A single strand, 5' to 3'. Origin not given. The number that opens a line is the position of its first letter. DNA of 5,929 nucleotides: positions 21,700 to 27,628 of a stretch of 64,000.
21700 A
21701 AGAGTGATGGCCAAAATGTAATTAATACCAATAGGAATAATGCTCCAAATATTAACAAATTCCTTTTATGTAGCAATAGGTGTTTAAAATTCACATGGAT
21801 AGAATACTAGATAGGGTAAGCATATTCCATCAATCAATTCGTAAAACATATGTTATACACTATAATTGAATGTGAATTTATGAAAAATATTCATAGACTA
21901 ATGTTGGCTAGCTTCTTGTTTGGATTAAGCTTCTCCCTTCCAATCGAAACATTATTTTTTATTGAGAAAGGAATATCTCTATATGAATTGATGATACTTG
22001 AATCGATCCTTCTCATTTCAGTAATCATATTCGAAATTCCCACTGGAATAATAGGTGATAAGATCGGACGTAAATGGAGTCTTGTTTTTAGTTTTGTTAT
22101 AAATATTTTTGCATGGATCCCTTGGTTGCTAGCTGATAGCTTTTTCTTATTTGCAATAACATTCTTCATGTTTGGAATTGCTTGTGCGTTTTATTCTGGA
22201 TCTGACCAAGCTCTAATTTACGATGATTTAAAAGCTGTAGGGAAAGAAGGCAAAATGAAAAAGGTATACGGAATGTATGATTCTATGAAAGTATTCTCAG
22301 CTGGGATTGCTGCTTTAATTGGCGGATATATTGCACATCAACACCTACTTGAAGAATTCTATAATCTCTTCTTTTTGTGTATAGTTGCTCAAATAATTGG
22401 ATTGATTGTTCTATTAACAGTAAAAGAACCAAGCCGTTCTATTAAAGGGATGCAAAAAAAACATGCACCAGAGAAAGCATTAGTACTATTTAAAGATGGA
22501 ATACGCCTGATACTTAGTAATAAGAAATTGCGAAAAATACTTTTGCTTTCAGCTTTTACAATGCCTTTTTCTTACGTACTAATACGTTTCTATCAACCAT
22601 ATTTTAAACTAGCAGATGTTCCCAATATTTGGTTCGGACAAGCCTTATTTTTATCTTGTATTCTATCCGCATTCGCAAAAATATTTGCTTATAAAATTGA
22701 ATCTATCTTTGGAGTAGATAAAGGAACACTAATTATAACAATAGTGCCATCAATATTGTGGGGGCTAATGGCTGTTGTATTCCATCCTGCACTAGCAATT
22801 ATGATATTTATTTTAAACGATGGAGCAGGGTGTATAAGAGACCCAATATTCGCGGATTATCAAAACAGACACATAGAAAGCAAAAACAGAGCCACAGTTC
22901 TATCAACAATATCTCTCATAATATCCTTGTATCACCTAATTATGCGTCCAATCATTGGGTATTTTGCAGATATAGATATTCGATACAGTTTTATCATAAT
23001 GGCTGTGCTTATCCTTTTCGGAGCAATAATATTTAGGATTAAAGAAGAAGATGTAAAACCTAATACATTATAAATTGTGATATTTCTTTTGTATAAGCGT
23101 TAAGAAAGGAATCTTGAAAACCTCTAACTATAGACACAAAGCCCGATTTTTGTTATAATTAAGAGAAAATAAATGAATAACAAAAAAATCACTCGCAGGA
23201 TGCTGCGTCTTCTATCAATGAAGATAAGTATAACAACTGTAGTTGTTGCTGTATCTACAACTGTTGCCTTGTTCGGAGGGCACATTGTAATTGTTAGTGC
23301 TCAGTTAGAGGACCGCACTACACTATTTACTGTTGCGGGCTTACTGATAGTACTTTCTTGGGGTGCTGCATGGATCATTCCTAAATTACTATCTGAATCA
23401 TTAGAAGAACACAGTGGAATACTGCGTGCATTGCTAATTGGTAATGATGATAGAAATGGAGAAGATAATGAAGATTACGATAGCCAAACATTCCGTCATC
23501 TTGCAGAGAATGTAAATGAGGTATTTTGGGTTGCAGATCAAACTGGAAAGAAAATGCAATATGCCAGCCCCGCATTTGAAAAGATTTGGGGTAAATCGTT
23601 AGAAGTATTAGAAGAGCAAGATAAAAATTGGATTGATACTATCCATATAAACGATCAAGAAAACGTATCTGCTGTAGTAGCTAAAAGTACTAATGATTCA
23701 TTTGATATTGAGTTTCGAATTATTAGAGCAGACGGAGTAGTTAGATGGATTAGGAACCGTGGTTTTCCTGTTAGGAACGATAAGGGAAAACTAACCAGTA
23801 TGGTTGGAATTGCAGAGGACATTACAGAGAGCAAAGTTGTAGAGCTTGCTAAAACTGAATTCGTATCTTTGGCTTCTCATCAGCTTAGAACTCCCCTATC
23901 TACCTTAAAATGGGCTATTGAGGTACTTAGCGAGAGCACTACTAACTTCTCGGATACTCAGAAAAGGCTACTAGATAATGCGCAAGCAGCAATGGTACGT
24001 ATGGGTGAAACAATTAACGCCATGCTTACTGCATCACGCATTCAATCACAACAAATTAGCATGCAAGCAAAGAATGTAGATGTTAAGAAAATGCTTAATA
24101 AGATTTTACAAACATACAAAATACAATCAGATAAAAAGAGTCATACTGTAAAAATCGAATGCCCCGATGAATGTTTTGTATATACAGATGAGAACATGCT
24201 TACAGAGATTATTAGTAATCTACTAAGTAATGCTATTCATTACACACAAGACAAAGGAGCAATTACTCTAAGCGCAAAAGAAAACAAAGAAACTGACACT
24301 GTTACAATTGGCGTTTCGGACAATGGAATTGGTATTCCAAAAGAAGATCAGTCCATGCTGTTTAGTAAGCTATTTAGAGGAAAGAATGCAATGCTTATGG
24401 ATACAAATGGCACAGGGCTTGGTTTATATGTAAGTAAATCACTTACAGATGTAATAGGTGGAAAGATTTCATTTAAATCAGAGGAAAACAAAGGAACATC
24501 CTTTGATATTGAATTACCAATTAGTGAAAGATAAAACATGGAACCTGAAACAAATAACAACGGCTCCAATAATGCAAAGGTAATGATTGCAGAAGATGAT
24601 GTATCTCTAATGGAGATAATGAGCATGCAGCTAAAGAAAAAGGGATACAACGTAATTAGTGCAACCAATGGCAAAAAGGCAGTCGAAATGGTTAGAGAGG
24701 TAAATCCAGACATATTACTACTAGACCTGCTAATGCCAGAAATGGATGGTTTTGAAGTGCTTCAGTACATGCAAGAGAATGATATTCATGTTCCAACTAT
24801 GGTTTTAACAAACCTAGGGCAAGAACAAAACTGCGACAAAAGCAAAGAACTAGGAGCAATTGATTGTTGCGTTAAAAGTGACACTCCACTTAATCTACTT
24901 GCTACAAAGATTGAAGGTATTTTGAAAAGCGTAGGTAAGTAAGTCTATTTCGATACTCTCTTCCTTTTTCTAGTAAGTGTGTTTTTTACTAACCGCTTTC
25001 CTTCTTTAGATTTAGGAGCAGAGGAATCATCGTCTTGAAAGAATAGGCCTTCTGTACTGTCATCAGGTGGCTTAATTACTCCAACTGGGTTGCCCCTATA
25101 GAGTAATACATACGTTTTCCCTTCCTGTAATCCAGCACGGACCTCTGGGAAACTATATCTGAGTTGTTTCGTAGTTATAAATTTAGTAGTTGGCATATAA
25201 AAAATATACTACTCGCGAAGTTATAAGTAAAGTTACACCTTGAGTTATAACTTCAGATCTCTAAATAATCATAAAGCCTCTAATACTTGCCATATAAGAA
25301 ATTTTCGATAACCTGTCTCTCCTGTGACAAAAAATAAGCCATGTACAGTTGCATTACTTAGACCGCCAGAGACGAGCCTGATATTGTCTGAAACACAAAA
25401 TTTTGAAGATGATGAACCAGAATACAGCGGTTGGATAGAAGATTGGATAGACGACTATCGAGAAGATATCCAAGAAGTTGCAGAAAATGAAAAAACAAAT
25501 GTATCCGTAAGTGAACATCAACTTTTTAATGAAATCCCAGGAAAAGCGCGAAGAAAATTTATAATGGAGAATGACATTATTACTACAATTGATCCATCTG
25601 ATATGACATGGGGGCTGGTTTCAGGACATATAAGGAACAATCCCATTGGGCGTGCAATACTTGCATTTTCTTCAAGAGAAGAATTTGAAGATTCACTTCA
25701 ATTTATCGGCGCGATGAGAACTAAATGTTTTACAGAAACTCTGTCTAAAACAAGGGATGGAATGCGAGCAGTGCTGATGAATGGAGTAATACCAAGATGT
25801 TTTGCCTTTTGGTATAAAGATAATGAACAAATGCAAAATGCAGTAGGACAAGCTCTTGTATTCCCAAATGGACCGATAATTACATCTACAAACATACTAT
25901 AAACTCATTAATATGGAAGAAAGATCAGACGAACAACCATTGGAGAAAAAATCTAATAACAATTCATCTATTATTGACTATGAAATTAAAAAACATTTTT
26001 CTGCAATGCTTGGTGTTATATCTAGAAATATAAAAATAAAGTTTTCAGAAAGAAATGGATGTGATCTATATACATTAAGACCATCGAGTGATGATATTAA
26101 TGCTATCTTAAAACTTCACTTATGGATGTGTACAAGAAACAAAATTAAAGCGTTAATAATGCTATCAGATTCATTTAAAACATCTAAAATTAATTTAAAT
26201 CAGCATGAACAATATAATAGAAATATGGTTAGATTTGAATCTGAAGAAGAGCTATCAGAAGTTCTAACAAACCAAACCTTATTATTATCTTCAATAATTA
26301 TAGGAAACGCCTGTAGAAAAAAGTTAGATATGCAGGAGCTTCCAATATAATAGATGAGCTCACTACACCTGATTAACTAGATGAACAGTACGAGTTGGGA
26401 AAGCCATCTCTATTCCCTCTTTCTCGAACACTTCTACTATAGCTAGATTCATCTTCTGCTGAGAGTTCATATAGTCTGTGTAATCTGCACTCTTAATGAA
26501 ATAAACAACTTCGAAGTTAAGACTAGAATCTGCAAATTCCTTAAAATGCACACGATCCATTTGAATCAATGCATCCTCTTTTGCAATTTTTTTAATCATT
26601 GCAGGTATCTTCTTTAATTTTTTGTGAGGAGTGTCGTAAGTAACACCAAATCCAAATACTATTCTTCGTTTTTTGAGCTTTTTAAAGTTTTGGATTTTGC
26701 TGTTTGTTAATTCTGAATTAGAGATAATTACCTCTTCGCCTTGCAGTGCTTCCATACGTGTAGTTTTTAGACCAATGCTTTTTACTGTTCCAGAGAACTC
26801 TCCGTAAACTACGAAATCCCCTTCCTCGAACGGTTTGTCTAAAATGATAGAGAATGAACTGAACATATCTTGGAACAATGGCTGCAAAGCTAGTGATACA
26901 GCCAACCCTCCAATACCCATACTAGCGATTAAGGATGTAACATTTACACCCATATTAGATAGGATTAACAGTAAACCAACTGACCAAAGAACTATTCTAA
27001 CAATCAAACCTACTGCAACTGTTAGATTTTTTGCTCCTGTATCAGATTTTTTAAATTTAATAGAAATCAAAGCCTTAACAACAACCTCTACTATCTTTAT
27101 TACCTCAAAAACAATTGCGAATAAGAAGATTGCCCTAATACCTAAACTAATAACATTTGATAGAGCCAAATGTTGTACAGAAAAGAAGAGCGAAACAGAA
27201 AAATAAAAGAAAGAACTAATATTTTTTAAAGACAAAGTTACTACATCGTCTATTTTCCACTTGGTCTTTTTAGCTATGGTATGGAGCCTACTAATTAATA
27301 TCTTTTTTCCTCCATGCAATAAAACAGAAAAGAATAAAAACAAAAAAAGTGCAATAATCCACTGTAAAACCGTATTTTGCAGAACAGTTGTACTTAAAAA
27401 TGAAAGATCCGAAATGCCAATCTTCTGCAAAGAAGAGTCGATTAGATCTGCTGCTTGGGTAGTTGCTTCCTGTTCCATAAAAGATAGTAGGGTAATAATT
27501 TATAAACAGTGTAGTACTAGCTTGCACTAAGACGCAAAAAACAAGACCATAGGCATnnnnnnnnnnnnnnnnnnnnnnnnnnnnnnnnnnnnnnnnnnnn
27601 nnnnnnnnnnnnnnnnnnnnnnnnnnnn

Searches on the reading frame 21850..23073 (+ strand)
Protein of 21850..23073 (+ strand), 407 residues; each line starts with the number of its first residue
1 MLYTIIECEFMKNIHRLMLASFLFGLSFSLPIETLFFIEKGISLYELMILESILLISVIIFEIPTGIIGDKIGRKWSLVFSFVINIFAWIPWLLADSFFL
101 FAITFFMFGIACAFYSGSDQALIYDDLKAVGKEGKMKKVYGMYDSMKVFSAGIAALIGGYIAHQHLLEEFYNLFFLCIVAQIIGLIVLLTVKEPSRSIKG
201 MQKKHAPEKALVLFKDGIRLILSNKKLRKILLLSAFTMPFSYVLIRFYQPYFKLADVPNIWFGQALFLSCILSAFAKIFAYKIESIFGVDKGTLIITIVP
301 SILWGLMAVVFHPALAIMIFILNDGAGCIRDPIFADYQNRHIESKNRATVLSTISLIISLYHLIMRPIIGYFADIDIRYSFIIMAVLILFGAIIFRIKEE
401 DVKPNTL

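Call 69: search_protein_families(library=pfam, proteins=[window:21850-23073:+], max_evalue=0.000001)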
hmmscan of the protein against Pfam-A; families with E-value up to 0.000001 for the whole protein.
window:21850-23073:+ (407 aa): 1 family
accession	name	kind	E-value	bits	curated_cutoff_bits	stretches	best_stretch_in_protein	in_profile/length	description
PF07690.21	MFS_1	-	4.1e-28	98.7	33.4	2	17-320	1-302/347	Major Facilitator Superfamily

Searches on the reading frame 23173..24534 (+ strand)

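Call 70: search_protein_families(library=pfam, proteins=[window:23173-24534:+], max_evalue=0.000001)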
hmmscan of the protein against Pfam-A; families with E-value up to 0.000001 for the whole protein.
window:23173-24534:+ (453 aa): 5 families
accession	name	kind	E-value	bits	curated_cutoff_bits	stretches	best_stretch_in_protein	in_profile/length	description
PF02518.31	HATPase_c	-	1.1e-26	93.9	26.4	1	339-450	2-109/111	Histidine kinase-, DNA gyrase B-, and HSP90-like ATPase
PF08447.18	PAS_3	-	1.3e-17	64.3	25.6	1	130-214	3-89/89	PAS fold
PF00512.31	HisKA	-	6.4e-13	49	26.9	1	226-292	1-65/66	His Kinase A (phospho-acceptor) domain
PF13426.13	PAS_9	-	5.6e-09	36.6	27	1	117-219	3-103/103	PAS domain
PF00989.32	PAS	-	1.7e-07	31.6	22.6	1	107-217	3-113/113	PAS fold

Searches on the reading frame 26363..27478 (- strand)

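Call 70: search_protein_families(library=pfam, proteins=[window:26363-27478:-], max_evalue=0.000001)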
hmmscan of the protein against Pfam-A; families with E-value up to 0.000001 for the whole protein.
window:26363-27478:- (371 aa): 3 families
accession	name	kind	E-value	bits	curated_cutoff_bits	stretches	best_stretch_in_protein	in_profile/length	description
PF00924.24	MS_channel_2nd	-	9e-19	67.8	20.2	1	201-266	2-67/68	Mechanosensitive ion channel, beta-domain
PF21082.3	MS_channel_3rd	-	1.5e-18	67.5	21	1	273-358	1-88/88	Mechanosensitive ion channel MscS, C-terminal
PF21088.3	MS_channel_1st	-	1e-11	45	23.1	1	159-199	2-42/42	Mechanosensitive ion channel, transmembrane helices 2/3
